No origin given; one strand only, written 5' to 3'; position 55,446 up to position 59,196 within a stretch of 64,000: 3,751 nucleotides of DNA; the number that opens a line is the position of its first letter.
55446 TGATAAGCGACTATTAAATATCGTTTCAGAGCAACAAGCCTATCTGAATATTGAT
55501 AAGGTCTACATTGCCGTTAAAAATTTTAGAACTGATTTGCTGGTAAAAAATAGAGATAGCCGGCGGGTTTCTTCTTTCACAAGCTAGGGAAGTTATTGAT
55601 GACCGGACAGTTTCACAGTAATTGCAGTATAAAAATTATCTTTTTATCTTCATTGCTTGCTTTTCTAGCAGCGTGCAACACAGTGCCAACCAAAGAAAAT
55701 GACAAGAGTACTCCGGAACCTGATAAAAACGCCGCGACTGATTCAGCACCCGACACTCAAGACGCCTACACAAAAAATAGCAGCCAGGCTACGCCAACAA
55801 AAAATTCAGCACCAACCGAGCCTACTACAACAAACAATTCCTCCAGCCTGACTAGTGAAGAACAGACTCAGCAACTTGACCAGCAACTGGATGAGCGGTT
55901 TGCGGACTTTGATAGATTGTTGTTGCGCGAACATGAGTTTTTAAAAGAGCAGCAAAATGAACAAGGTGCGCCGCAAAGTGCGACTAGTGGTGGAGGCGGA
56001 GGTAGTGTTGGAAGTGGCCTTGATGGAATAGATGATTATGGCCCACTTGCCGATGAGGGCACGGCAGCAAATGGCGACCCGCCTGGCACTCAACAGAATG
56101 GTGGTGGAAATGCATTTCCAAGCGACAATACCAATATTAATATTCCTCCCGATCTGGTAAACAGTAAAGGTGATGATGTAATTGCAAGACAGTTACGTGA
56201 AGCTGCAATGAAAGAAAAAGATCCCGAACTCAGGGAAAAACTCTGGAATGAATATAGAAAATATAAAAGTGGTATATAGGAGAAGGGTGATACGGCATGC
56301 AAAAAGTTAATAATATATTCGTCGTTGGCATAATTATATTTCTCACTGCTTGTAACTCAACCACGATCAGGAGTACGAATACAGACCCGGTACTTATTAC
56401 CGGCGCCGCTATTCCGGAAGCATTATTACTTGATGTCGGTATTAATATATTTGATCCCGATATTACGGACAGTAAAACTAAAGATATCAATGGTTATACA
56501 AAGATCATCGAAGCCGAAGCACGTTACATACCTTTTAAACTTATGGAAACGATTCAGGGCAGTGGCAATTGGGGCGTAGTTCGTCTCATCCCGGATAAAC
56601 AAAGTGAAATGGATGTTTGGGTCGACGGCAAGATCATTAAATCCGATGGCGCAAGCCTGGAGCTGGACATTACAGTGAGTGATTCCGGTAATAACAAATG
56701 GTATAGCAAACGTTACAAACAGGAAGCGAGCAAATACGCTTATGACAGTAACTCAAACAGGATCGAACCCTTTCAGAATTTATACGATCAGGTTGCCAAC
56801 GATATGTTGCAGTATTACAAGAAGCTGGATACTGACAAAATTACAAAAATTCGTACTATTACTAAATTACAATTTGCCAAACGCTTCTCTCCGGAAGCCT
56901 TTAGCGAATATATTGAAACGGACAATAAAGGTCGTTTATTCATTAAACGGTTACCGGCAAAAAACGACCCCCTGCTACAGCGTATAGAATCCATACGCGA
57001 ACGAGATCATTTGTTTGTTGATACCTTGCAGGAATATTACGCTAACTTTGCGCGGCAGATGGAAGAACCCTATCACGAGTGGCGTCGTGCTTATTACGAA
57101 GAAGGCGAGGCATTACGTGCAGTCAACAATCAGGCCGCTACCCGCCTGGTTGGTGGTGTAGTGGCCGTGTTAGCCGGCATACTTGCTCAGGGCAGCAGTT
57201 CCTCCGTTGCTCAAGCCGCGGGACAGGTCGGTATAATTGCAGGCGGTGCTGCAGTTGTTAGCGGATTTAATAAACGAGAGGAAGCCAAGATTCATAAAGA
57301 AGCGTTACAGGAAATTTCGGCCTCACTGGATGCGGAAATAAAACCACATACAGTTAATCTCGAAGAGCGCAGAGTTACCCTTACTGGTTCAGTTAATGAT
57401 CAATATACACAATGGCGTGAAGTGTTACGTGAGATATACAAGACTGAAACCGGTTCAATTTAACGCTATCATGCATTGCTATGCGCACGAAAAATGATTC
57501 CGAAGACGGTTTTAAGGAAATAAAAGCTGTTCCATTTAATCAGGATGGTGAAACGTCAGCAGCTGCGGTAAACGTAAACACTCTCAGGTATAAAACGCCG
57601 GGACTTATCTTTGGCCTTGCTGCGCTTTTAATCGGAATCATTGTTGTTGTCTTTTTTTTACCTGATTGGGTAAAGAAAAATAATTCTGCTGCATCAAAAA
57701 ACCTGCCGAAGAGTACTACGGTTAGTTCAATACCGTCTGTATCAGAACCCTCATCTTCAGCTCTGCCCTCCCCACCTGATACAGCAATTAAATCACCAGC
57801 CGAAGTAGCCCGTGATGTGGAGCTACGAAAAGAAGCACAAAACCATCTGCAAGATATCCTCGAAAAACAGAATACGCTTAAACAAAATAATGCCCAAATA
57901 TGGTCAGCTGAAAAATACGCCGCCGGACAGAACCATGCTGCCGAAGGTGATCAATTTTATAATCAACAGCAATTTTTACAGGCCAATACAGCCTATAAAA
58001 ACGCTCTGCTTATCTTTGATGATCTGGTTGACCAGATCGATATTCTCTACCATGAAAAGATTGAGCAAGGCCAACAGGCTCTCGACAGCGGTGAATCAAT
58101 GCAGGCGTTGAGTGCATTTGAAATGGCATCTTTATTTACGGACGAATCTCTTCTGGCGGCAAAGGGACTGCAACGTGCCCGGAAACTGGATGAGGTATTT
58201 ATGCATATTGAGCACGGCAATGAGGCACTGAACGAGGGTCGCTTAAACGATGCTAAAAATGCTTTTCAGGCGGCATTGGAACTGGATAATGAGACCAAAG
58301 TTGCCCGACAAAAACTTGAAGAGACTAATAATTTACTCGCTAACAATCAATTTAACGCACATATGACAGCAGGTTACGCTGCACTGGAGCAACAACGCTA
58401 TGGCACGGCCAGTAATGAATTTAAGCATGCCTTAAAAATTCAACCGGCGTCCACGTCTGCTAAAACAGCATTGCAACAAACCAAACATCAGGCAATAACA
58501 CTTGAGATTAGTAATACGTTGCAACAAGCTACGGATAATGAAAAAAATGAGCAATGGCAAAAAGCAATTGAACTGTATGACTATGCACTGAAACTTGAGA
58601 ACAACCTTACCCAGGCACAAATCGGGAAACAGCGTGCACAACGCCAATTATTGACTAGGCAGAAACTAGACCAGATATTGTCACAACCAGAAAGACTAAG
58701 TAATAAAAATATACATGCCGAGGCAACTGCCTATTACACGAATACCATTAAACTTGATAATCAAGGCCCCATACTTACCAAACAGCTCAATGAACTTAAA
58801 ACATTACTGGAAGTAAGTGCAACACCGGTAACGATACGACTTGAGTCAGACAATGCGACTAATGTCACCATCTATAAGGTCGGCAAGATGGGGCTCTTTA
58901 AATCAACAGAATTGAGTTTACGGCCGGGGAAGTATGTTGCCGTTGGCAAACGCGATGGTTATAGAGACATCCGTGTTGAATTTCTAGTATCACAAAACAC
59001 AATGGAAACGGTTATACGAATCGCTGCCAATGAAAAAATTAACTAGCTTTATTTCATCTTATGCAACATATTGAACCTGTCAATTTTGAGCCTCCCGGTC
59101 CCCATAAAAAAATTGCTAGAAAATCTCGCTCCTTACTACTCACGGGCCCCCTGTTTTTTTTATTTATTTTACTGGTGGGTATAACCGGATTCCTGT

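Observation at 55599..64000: Operon of at least 8 genes for a putative proton-motive-force-driven trans-envelope apparatus of unrecognised type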

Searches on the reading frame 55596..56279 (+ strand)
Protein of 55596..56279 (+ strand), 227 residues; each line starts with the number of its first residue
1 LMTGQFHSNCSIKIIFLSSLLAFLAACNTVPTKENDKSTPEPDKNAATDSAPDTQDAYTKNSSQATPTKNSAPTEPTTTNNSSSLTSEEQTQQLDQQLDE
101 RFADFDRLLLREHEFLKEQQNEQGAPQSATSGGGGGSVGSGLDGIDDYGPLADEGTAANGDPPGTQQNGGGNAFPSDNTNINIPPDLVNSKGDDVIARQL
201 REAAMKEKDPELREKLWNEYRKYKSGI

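Call 4: search_protein_families(library=pfam, proteins=[window:55596-56279:+], max_evalue=1)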
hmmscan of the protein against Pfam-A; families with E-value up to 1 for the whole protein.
window:55596-56279:+ (227 aa): 7 families
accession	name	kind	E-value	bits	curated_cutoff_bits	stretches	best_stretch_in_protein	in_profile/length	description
PF21827.1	New_glue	-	0.0029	17.8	31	1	20-90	7-72/94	New glue protein family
PF19146.6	DUF5828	-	0.062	13.3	27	1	91-140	29-78/230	Family of unknown function (DUF5828)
PF09007.17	EBP50_C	-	0.074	14.5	25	1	23-97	4-77/128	EBP50, C-terminal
PF19908.4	DUF6381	-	0.12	12.6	26.6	1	197-219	18-40/62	Family of unknown function (DUF6381)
PF22251.1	PFF1_TM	-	0.25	11.2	32.3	1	9-101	101-204/300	Vacuolar membrane protease, transmembrane domain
PF08139.17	LPAM_1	-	0.26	12.2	20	1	13-28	3-18/18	Prokaryotic membrane lipoprotein lipid attachment site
PF15554.11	FSIP1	-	0.31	10.5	27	1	197-224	131-158/396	FSIP1 family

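Call 5: search_protein_families(library=ncbifam, proteins=[window:55596-56279:+], max_evalue=0.1)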
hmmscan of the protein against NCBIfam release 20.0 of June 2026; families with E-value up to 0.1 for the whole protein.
window:55596-56279:+ (227 aa): 3 families
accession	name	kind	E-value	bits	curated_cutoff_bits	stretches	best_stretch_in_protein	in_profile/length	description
NF033168.1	lipo_LIC10766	hypoth_equivalog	0.00078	19.5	150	1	12-61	3-52/142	lipoprotein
TIGR03593.1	yidC_nterm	equivalog_domain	0.0055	16.3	58.25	1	14-121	8-110/363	membrane protein insertase YidC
NF045842.1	MIP_near_MIB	exception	0.032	12.8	305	1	15-101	13-100/740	Ig-specific serine endopeptidase MIP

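Call 6: search_protein_families(library=padloc, proteins=[window:55596-56279:+], max_evalue=0.1)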
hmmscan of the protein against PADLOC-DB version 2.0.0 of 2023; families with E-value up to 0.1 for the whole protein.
window:55596-56279:+ (227 aa): 0 families

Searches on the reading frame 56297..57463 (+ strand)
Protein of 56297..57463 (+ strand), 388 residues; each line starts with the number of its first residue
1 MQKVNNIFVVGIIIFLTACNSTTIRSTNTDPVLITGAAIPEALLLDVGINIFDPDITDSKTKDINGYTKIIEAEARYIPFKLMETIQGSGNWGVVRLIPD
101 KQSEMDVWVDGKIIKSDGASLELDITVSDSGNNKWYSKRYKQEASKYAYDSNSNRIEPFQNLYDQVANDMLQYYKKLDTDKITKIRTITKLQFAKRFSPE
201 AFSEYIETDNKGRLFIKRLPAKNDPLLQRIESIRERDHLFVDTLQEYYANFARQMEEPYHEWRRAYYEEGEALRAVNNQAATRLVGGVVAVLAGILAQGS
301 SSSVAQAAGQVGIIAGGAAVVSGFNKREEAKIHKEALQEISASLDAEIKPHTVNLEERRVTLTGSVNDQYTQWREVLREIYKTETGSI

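Call 4: search_protein_families(library=pfam, proteins=[window:56297-57463:+], max_evalue=1)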
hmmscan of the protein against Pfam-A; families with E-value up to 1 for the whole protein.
window:56297-57463:+ (388 aa): 1 family
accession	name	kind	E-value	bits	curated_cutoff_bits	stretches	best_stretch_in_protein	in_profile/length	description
PF13848.12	Thioredoxin_6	-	0.081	13.2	27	1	162-235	46-122/184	Thioredoxin-like domain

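Call 5: search_protein_families(library=ncbifam, proteins=[window:56297-57463:+], max_evalue=0.1)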
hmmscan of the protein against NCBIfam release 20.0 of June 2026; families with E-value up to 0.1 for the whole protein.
window:56297-57463:+ (388 aa): 1 family
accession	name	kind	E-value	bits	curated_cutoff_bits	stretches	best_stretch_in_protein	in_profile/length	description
NF058603.1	SCO2097_fam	equivalog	0.097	13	110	0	274-336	39-98/129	SCO2097 family morphological protein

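Call 6: search_protein_families(library=padloc, proteins=[window:56297-57463:+], max_evalue=0.1)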
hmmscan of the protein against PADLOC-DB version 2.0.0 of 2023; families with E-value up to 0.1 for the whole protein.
window:56297-57463:+ (388 aa): 1 family
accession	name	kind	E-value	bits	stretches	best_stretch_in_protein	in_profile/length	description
PDLC03841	LeoBC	-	0.0002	18.6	1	164-375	341-551/601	-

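Call 39: search_solved_structures(query=window:56297-57463:+, max_evalue=10)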
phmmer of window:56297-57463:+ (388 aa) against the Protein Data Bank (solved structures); distinct sequences matched with E-value up to 10: 8.
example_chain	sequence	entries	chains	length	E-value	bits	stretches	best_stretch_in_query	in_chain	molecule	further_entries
2z3a_A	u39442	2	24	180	0.018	17.2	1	240-311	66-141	ATP-dependent protease hslV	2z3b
1yyf_D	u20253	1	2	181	0.018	17.2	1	240-311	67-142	ATP-dependent protease hslV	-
2kjg_A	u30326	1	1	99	0.16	14.1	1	146-191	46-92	Archaeal protein SSO6904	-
6zxf_j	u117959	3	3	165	0.24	13.5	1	195-257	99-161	Probable RNA-binding protein EIF1AD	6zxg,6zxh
3ty6_A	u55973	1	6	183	0.55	12.3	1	239-310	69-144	ATP-dependent protease subunit HslV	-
5fv4_A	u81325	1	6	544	1.6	10.8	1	240-298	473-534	CARBOXYLIC ESTER HYDROLASE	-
4fmt_A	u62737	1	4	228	1.7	10.7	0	310-362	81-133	ChpT protein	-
4fpp_A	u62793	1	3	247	2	10.5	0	310-362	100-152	phosphotransferase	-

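Call 54: find_homologous_proteins(query=window:56297-57463:+, max_evalue=0.001)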
Query window:56297-57463:+ (388 aa): 513 proteins with E <= 0.001 among 8000 candidates; the best 120 are listed.
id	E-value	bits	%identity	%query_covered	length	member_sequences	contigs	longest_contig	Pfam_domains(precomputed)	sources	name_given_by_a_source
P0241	8.8e-254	859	100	100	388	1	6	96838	-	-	-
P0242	2.2e-253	858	100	100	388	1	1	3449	-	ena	-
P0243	6.3e-253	856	100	100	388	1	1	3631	-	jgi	jgi:hypothetical protein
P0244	3.5e-217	738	84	100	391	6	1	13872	-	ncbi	-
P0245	5.5e-214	728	83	100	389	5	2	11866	-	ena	-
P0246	2.3e-212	723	82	99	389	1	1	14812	-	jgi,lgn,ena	-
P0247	3.2e-211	719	81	100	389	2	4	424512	-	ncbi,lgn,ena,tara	tara:strand:- start:15181 stop:16350 length:1170 start_codon:yes stop_codon:yes gene_type:complete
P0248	3.6e-211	719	81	100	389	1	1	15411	-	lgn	-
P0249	1.1e-210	717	82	100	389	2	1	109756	-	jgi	jgi:hypothetical protein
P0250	4.0e-210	715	82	100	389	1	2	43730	-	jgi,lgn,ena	-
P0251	5.6e-210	715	81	100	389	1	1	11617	-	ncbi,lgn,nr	ncbi:MAG: hypothetical protein DHS20C09_08610 [marine bacterium B5-7]|nr:MAG: hypothetical protein D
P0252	4.0e-209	712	81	100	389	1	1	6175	-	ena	-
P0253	1.0e-207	707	80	100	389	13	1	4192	-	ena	-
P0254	6.2e-207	705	79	100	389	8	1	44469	-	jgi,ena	-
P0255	2.3e-198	677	76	100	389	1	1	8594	-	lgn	-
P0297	2.2e-145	502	57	96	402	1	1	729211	-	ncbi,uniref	ncbi:hypothetical protein [Elongatibacter sediminis]|uniref:Lipoprotein n=1 Tax=Elongatibacter sedim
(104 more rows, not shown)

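Call 56: find_encoding_contigs(protein=P0297, flank=10000, max_places=2)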
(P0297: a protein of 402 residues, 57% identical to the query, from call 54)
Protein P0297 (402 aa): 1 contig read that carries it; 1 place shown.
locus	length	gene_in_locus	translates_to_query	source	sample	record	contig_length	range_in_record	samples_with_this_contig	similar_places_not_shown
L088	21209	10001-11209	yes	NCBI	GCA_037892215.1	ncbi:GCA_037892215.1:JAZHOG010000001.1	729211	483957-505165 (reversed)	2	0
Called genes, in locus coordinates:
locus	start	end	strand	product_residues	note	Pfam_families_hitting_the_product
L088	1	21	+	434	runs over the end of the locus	PF03219:TLC (faint)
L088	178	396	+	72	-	PF10636:hemP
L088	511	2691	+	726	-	PF07715:Plug, PF00593:TonB_dep_Rec_b-barrel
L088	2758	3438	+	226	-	PF13640:2OG-FeII_Oxy_3, PF18331:PKHD_C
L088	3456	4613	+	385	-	PF03929:PepSY_TM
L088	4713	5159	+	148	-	PF01322:Cytochrom_C_2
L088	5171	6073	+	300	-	PF13442:Cytochrome_CBB3 (faint), PF00034:Cytochrom_C (faint)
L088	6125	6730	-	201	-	-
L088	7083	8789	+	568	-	PF03544:TonB_C (faint), PF13424:TPR_12 (faint)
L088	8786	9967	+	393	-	-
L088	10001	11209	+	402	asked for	-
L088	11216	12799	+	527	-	PF07719:TPR_2 (faint), PF13414:TPR_11 (faint), PF00515:TPR_1 (faint)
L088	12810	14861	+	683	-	PF13620:CarboxypepD_reg (faint), PF08308:PEGA, PF03781:FGE-sulfatase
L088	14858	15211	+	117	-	-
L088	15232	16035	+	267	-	PF01618:MotA_ExbB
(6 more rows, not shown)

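Call 69: predict_structure(alignment_id=A3)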
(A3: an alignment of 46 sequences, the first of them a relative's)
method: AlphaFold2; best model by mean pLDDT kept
length: 388 residues; sequences in the alignment: 46
mean_pLDDT: 73.0   pTM: 0.73
mean pLDDT of the five models: 73.0, 70.5, 70.0, 68.5, 66.0
residues with pLDDT >= 90: 110; 70-90: 136; 50-70: 61; < 50: 81
segments of 3 or more residues with pLDDT < 50: 1-26, 58-65, 280-325
pLDDT, mean of each block of 10 residues (from residue 1): 42 41 46 73 95 68 55 87 93 93 95 84 95 96 80 72 94 94 95 90 90 90 85 87 86 81 73 57 35 30 33 30 48 64 61 70 82 86 69
secondary structure, 60 per line:
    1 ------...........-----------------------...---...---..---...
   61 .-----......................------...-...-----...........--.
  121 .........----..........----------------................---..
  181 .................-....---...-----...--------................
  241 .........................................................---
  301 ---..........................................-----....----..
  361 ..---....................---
elements in order: H7-17 E47-49 H58-61 H67-88 E95-97 E107-117 E120-129 E134-143 H160-175 H179-197 H199-202 E206-208 E214-216 H225-297 H304-345 E351-354 E359-362 H366-385

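Call 72: fold_search(model_id=the predicted structure, library=pdb)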
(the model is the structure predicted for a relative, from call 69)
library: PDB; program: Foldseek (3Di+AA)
matches with E <= 10: 436; with E <= 0.001: 0
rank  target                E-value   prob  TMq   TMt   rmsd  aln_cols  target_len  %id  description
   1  4r40_A                1.0e-02  0.97  0.17  0.17   6.8       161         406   10  Crystal Structure of TolB/Pal complex from Yersinia pestis. (released 2014-09-03)
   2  8h1s_B                2.2e-02  0.85  0.18  0.36  10.9       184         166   10  Crystal structure of apo-LptDE complex (released 2023-10-11)
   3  3iax_A                3.3e-02  0.91  0.17  0.16   8.8       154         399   11  The crystal structure of the TolB box of Colicin A in complex with TolB reveals important differences in the recruitme (released 2009-10-13)
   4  9n6b_A                4.1e-02  0.15  0.15  0.13  26.8       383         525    8  Structure of the retron IA complex with HNH nuclease in the "up" orientation (released 2025-04-23)
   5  4pwz_A                4.4e-02  0.96  0.19  0.18   5.7       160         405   13  Crystal structure of TolB protein from Yersinia pestis CO92 (released 2014-04-02)
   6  1c5k                  4.4e-02  0.95  0.19  0.19   5.6       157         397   11  THE STRUCTURE OF TOLB, AN ESSENTIAL COMPONENT OF THE TOL-DEPENDENT TRANSLOCATION SYSTEM AND ITS INTERACTIONS WITH THE TR (released 2000-12-06)
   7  8h1r_B                4.4e-02  0.72  0.18  0.33  10.4       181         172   10  Crystal structure of LptDE-YifL complex (released 2023-10-25)
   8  2ivz_A                5.4e-02  0.66  0.15  0.15   7.2       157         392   11  Structure of TolB in complex with a peptide of the colicin E9 T- domain (released 2006-08-16)
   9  2ivz_C                6.3e-02  0.72  0.16  0.16   6.8       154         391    9  Structure of TolB in complex with a peptide of the colicin E9 T- domain (released 2006-08-16)
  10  6qbz_MODEL_1_A        7.4e-02  0.41  0.13  0.33   9.9       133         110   13  Solution structure of the N-terminal domain of the Staphylococcus aureus Hibernation Promoting Factor (released 2019-06-19)
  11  2hqs_A                9.2e-02  0.91  0.20  0.19   7.1       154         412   11  Crystal structure of TolB/Pal complex (released 2007-04-03)
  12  4pwz_B                9.2e-02  0.87  0.19  0.18   6.7       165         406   13  Crystal structure of TolB protein from Yersinia pestis CO92 (released 2014-04-02)
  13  2n8x_MODEL_1_A        9.7e-02  0.41  0.18  0.33  13.0       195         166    9  Solution structure of LptE from Pseudomonas Aerigunosa (released 2016-05-25)
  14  2hqs_B                1.1e-01  0.85  0.19  0.18   7.1       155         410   12  Crystal structure of TolB/Pal complex (released 2007-04-03)
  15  4jml_A                1.1e-01  0.89  0.18  0.18   5.7       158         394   11  Crystal structure of the TolB(P201C)-ColicinE9 TBE peptide(A33C) complex. (released 2013-07-17)
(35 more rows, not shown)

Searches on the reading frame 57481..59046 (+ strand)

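Call 4: search_protein_families(library=pfam, proteins=[window:57481-59046:+], max_evalue=1)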
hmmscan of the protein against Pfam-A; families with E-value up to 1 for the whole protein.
window:57481-59046:+ (521 aa): 9 families
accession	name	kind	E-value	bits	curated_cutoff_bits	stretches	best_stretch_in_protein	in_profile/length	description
PF07719.23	TPR_2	-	8.6e-10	38.4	27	3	292-323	2-33/34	Tetratricopeptide repeat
PF13181.12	TPR_8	-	0.00012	22.4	25.7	2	245-271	7-33/34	Tetratricopeptide repeat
PF13414.12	TPR_11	-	0.00026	21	26.8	0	298-324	1-27/42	TPR repeat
PF13428.12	TPR_14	-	0.001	20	23.5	0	292-331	2-41/44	Tetratricopeptide repeat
PF04212.24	MIT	-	0.0023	18.4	30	1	346-406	7-64/66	MIT (microtubule interacting and transport) domain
PF13432.12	TPR_16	-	0.0056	17.5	32.7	1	244-269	2-27/65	Tetratricopeptide repeat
PF00515.34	TPR_1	-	0.042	14.1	27.8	1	246-269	8-31/34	Tetratricopeptide repeat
PF14600.11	CBM_5_12_2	-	0.15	12.5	27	1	140-169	12-42/62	Cellulose-binding domain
PF22360.1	SbsC_spectrin-like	-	0.24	12.6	26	0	238-267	5-34/62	SbsC,spectrin-like repeat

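Call 5: search_protein_families(library=ncbifam, proteins=[window:57481-59046:+], max_evalue=0.1)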
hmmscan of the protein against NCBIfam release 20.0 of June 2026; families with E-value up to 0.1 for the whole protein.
window:57481-59046:+ (521 aa): 3 families
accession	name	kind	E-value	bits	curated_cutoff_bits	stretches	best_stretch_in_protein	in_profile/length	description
NF040658.1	Myxo_OME_TraC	equivalog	5.4e-09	35.3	500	1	154-329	39-212/602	outer membrane exchange accessory lipoprotein TraC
NF042912.1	Amuc_1098_fam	equivalog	0.018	13.1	750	1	225-284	141-200/805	Amuc_1098 family type IV pilus outer membrane protein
NF011886.0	PRK15359.1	equivalog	0.031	14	146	0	292-334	25-67/144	type III secretion system chaperone protein SscB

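Call 6: search_protein_families(library=padloc, proteins=[window:57481-59046:+], max_evalue=0.1)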
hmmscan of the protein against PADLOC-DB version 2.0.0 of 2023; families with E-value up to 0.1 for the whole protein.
window:57481-59046:+ (521 aa): 0 families
